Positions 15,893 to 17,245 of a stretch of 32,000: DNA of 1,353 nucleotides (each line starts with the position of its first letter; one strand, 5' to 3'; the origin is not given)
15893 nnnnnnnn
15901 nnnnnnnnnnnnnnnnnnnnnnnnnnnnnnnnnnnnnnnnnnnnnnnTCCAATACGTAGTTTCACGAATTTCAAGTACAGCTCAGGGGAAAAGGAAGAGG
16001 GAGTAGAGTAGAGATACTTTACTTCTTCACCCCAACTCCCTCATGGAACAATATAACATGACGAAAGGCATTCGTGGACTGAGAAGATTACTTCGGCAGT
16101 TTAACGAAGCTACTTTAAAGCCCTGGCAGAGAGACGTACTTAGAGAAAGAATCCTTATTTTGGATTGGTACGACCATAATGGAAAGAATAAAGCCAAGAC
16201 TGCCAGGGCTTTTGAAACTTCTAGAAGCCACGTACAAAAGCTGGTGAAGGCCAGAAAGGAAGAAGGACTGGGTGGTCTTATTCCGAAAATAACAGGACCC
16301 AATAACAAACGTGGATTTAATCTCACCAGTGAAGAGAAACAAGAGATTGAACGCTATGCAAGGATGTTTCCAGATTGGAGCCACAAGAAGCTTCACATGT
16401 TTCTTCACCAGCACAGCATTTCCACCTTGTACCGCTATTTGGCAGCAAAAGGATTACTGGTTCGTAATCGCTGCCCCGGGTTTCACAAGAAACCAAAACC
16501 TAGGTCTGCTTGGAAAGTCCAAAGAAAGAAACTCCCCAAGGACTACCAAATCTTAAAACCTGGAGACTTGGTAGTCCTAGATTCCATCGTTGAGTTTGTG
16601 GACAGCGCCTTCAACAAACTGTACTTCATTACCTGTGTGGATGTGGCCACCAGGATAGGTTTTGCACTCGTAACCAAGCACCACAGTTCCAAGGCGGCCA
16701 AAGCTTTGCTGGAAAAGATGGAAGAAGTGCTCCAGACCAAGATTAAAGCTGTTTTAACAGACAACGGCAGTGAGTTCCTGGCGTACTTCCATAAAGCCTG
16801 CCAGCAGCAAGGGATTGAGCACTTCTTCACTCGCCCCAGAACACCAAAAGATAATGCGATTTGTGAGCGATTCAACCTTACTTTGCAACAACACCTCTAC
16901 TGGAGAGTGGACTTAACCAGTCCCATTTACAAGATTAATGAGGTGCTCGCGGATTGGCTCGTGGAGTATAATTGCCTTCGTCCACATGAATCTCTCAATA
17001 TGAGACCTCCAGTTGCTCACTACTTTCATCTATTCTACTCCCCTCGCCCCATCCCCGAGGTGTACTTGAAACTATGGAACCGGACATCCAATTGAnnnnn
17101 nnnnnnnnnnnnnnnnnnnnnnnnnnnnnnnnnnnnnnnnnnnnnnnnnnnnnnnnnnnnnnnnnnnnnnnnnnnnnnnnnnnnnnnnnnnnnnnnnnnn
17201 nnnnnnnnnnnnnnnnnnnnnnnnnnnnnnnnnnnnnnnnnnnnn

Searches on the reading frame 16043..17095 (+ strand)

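Call 32: search_protein_families(library=pfam, proteins=[window:16043-17095:+], max_evalue=0.001)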
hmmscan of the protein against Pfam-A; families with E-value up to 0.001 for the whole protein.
window:16043-17095:+ (350 aa): 5 families
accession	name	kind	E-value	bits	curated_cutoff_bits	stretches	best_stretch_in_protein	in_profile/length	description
PF13683.12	rve_3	-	1.2e-15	57.4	26.5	1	256-323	1-67/67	Integrase core domain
PF00665.32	rve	-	4.1e-12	46.7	32.6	1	173-268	4-102/102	Integrase core domain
PF13518.12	HTH_28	-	2.8e-08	34.1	25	1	35-86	1-51/52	Helix-turn-helix domain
PF13565.12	HTH_32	-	2.9e-07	31.4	33.7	1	64-133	2-73/73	Homeodomain-like domain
PF13384.12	HTH_23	-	5.5e-05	23.3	24.6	1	33-79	4-49/50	Homeodomain-like domain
